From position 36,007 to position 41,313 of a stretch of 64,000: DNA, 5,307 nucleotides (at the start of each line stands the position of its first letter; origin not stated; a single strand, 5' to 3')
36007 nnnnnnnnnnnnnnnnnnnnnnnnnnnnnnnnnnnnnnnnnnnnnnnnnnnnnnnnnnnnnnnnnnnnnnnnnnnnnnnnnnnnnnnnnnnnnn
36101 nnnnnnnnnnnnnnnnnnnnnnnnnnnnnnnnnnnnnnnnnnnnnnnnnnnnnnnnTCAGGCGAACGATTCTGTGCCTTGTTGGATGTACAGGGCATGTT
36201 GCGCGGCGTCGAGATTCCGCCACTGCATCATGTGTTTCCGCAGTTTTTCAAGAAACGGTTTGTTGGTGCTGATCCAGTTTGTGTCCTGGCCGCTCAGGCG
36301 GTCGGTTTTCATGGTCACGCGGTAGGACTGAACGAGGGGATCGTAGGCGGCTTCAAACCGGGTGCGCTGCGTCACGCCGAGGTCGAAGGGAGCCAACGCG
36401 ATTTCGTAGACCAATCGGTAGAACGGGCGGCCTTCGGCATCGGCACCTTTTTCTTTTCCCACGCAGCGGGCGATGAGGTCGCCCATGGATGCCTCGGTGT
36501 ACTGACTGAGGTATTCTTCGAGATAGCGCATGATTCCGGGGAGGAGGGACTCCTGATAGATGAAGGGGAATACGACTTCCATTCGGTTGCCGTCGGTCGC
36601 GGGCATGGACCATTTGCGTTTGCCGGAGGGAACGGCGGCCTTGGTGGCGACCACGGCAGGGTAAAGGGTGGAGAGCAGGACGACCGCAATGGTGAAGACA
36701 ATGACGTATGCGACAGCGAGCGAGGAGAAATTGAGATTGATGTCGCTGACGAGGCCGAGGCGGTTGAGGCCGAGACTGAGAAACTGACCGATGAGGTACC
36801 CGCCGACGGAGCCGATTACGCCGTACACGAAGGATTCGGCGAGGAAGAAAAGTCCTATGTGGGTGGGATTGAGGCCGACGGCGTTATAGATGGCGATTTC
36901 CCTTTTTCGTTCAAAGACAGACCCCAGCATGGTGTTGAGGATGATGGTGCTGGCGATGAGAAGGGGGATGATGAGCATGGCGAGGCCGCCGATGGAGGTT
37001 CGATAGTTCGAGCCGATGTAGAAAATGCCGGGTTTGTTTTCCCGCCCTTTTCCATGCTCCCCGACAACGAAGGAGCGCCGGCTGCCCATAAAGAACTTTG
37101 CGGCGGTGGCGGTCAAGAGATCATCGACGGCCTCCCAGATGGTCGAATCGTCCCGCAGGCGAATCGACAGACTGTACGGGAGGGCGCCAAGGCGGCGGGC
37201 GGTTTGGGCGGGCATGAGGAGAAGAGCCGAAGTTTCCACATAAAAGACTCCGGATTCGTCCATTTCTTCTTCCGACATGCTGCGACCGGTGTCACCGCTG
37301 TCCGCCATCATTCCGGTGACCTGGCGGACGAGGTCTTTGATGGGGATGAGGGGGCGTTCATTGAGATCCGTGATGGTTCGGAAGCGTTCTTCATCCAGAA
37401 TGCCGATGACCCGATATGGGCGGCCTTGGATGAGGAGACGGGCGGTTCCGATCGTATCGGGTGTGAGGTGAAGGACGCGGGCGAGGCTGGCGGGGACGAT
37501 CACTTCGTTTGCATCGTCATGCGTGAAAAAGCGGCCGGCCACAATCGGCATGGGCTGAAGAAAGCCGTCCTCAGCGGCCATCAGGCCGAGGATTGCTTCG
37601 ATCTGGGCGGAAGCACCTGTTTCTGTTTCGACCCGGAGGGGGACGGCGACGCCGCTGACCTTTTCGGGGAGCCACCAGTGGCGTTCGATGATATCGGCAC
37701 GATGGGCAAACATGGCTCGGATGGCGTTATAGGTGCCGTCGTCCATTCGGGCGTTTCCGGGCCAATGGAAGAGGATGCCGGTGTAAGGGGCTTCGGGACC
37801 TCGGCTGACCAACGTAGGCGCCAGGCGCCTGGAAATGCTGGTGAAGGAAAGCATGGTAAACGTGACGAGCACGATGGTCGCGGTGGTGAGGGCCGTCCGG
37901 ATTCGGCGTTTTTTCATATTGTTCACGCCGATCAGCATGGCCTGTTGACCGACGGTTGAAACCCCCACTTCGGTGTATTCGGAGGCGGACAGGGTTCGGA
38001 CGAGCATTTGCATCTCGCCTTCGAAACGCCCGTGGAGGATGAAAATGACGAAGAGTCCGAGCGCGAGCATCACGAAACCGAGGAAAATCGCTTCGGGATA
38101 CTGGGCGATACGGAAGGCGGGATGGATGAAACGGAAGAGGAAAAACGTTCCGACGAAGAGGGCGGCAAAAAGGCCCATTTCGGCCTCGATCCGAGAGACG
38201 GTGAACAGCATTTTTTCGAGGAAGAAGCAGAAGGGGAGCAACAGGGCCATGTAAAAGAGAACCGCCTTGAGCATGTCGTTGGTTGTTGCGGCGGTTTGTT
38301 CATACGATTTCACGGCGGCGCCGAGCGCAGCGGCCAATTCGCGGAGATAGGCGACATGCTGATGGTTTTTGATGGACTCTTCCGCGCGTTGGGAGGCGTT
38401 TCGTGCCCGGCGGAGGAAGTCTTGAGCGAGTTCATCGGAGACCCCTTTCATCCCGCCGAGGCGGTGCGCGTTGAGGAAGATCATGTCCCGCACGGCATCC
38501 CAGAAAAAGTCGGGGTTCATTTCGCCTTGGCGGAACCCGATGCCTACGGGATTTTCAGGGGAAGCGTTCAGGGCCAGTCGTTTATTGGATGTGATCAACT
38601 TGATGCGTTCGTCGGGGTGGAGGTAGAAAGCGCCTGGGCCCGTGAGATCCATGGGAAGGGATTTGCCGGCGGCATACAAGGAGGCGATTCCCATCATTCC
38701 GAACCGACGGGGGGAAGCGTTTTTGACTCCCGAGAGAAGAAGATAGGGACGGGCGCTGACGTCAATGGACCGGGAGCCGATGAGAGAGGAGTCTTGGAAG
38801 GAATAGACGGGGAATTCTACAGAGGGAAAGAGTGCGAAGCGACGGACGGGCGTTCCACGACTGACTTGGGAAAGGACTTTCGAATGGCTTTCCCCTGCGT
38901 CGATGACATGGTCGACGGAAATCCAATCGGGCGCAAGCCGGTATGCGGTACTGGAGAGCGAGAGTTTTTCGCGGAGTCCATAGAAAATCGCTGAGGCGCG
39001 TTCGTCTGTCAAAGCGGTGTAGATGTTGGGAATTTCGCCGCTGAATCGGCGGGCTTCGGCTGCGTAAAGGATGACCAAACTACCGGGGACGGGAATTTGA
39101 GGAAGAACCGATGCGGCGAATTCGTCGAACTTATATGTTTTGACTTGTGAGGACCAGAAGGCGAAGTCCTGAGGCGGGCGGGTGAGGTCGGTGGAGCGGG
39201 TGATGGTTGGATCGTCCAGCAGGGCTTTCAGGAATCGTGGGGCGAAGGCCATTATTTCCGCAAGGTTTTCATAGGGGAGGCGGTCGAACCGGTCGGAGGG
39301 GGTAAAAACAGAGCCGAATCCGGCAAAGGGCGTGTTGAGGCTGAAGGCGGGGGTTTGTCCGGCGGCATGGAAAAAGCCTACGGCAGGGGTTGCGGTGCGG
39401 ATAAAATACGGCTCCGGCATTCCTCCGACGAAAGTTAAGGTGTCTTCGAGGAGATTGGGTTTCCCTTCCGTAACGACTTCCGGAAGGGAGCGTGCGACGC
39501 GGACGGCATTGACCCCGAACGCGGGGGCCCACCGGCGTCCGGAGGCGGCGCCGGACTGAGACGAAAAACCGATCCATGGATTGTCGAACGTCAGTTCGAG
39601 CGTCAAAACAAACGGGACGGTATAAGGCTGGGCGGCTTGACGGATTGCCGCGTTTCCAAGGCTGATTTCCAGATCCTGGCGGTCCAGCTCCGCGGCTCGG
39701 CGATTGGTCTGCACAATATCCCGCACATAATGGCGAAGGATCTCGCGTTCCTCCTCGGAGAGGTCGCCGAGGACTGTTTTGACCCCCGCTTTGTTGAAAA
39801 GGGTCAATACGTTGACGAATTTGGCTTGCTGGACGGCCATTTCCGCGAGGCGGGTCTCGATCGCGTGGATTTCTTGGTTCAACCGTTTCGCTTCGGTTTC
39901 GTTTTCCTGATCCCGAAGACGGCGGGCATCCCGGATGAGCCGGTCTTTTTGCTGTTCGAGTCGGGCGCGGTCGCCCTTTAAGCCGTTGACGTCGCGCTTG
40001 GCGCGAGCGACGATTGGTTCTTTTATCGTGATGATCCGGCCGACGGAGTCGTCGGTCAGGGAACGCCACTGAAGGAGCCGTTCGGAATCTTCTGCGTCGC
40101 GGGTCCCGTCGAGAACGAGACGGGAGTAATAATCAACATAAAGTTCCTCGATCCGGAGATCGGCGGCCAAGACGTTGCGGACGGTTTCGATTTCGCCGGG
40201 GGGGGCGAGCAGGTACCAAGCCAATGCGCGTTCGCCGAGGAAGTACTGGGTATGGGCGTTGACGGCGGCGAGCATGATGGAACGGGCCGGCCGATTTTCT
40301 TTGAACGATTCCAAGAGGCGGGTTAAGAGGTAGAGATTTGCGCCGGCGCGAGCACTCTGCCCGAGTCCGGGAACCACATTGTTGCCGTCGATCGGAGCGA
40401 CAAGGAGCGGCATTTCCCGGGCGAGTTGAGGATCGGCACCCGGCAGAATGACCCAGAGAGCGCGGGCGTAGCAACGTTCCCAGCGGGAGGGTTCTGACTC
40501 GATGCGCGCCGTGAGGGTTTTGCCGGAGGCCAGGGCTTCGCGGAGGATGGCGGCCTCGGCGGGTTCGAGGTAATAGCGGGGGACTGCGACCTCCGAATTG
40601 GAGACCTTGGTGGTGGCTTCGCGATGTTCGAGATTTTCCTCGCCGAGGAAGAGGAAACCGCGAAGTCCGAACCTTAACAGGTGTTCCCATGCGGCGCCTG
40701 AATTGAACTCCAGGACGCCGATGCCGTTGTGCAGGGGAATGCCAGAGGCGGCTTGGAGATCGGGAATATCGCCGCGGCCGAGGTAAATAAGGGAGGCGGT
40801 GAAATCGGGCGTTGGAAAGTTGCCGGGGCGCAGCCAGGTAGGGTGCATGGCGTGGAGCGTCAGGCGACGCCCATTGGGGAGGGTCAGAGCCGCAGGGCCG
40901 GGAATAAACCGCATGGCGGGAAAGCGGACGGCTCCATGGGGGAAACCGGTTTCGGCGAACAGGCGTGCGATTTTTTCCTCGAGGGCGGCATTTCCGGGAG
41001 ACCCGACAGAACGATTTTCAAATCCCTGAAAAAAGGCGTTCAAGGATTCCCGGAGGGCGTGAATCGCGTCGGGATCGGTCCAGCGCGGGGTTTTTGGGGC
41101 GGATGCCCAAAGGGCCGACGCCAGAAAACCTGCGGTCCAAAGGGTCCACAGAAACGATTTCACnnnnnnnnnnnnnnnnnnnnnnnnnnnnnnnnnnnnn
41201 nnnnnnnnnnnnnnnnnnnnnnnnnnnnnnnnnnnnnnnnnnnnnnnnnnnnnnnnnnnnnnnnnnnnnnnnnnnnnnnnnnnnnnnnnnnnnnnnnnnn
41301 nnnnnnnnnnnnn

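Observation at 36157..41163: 1668-aa protein fusing a catalytically degenerate M28/PA-like periplasmic domain to a MacB-type FtsX permease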

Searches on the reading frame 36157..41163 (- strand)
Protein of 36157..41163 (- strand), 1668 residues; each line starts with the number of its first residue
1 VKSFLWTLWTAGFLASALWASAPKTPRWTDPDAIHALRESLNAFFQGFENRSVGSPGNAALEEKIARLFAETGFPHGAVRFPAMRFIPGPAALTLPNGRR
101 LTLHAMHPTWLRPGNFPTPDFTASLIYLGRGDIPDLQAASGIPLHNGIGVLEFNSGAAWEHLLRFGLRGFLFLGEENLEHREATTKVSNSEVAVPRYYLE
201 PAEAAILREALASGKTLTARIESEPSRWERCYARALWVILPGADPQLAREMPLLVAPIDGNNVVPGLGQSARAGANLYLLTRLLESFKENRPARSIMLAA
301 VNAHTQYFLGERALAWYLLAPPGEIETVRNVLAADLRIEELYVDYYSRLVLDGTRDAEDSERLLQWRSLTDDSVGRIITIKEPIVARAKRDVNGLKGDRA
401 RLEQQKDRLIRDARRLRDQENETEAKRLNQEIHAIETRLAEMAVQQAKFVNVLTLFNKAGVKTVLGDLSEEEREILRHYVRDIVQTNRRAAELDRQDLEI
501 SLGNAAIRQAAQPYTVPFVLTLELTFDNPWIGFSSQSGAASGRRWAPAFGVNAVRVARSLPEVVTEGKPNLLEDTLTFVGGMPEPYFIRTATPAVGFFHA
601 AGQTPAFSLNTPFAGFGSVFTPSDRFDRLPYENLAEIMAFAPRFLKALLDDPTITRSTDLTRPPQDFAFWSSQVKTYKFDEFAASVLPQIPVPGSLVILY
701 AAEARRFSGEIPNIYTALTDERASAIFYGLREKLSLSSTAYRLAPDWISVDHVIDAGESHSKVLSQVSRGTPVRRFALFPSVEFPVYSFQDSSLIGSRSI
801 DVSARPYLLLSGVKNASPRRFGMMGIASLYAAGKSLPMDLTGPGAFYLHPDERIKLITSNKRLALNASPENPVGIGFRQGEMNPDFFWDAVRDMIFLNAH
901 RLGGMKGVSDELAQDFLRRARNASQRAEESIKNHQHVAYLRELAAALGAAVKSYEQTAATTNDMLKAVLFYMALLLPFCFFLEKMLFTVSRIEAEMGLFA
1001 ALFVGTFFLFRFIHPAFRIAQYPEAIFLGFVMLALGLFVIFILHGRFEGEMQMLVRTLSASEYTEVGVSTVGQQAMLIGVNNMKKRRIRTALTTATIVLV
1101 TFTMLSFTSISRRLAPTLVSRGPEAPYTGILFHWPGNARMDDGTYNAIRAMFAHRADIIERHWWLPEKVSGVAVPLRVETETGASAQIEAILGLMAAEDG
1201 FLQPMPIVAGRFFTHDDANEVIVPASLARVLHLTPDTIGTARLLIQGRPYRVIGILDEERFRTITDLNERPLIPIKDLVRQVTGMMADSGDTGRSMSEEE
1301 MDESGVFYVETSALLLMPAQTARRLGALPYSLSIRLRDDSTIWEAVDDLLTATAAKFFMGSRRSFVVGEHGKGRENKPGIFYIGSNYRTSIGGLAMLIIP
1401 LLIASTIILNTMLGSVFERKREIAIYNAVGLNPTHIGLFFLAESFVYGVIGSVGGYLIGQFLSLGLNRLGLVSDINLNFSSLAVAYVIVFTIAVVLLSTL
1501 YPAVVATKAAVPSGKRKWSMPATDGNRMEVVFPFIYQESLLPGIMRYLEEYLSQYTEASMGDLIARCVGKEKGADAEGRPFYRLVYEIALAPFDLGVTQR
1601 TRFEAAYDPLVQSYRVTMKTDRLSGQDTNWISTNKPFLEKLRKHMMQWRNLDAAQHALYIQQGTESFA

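Call 5: search_protein_families(library=pfam, proteins=[window:36157-41163:-], max_evalue=0.01)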
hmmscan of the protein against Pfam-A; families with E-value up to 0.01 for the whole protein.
window:36157-41163:- (1668 aa): 2 families
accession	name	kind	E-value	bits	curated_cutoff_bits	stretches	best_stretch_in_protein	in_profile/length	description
PF02687.27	FtsX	-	4e-13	49.9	25.5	1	1396-1508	3-117/120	FtsX-like permease C-terminal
PF12704.14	MacB_PCD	-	1.3e-08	35.8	27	1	1090-1289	1-193/207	MacB-like periplasmic core domain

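Call 6: search_protein_families(library=ncbifam, proteins=[window:36157-41163:-], max_evalue=0.01)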
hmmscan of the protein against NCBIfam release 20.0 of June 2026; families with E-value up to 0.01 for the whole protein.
window:36157-41163:- (1668 aa): 8 families
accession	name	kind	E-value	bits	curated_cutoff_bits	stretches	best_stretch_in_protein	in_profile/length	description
TIGR03434.1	ADOP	subfamily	2.3e-12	45.8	622.3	1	1332-1514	217-398/803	ADOP family duplicated permease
NF008076.0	PRK10814.1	exception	2.8e-08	33.2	473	1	1388-1507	264-388/399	lipoprotein-releasing ABC transporter permease subunit LolC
TIGR02212.1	lolCE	equivalog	1.3e-06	27.6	362.45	1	1395-1508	272-401/411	lipoprotein-releasing ABC transporter permease subunit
NF038347.1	FtsX_Gpos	exception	1.9e-05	24.2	225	1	1376-1459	156-237/296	permease-like cell division protein FtsX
NF038346.1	FtsX_actino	exception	0.00017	21.1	250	1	1393-1506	183-301/308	permease-like cell division protein FtsX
TIGR00439.2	FtsX_Gneg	equivalog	0.00065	19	255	1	1397-1500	172-281/292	permease-like cell division protein FtsX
NF007826.0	PRK10535.1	equivalog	0.00095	17.5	966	1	1398-1507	530-637/648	macrolide ABC transporter ATP-binding protein/permease MacB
NF008357.0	PRK11146.1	exception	0.0012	17.7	439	0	1393-1469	273-348/414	lipoprotein-releasing ABC transporter permease subunit LolE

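Call 8: search_solved_structures(query=window:36160-41163:-, max_evalue=1, show_alignments=2)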
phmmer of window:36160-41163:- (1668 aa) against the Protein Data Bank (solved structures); distinct sequences matched with E-value up to 1: 12.
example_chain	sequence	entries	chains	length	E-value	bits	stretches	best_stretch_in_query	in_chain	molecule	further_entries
7arh_C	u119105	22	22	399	5.4e-09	37.4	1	1386-1506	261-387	Lipoprotein-releasing ABC transporter permease subunit LolC | Lipo-releasing system transmembrane protein lolC | Lipoprotein-releasing system transmembrane prot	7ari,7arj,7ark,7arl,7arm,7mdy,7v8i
7mdx_A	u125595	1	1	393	7.2e-09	37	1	1386-1506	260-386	Lipoprotein-releasing system transmembrane protein LolC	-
5lil_A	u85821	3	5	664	7.9e-07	30.2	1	1396-1506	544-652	Macrolide export ATP-binding/permease protein MacB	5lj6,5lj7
9w37_A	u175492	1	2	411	6.8e-06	27.1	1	1388-1508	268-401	LolF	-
9w35_A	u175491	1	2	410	7e-06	27.1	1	1388-1508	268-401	LolF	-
9w2w_A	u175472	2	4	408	7.9e-06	26.9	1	1388-1508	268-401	LolF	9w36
9o9x_C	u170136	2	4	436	1.1e-05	26.4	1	1392-1514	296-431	ABC transporter permease YtrF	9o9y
5xu1_M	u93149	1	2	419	0.0004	21.2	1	1398-1508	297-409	ABC transporter permeae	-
5gko_A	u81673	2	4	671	0.0024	18.7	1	1395-1505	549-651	Macrolide export ATP-binding/permease protein MacB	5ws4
5nik_J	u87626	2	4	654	0.045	14.5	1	1396-1496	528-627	Macrolide export ATP-binding/permease protein MacB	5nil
3s4r_A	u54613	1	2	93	0.49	11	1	344-419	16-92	Vimentin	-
3ssu_A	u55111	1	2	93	0.64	10.6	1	351-418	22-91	Vimentin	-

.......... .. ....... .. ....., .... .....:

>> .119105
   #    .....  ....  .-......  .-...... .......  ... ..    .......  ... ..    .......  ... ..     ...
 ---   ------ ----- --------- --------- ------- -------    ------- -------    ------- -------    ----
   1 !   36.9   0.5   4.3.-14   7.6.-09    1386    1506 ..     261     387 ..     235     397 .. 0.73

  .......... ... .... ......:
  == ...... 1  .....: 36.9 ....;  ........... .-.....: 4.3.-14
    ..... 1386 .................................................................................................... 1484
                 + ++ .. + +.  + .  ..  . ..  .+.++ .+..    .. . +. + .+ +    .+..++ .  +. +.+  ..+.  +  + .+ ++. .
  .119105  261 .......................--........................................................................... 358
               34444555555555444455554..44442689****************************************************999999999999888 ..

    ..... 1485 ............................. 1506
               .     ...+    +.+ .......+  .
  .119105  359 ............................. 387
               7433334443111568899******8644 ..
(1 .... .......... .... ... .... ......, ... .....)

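Call 70: search_protein_families(library=padloc, proteins=[window:36157-41163:-], max_evalue=0.001)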
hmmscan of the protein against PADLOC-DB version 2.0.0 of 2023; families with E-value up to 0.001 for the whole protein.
window:36157-41163:- (1668 aa): 2 families
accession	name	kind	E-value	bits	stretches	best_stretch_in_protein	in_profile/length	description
PDLC01991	CARF_m8--CARF_LolE_TM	-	9.5e-42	141.1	2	1390-1522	434-563/810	-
PDLC01990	CARF_m8--CARF_Beta-galactosidase_LolE_TM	-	9.8e-22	74.1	1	1379-1522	1401-1541/1791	-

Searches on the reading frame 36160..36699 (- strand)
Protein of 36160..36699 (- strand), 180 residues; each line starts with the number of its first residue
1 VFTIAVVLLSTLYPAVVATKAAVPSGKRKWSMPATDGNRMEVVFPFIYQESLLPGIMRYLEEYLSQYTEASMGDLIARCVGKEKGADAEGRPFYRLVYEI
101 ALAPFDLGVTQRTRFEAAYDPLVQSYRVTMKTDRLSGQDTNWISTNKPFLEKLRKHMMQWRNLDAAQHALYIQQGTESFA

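Call 7: search_protein_families(library=pfam, proteins=[window:36160-36699:-], max_evalue=10)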
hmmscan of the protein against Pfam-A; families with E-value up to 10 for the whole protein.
window:36160-36699:- (180 aa): 0 families

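Call 40: search_solved_structures(query=A6, max_evalue=10, show_alignments=2)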
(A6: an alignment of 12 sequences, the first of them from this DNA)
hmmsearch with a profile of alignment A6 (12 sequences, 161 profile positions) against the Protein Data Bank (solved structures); distinct sequences matched with E-value up to 10: 0.

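Call 72: search_protein_families(library=padloc, proteins=[window:36160-36642:-], max_evalue=0.01)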
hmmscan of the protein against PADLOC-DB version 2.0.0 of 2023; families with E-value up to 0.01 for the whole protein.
window:36160-36642:- (161 aa): 0 families
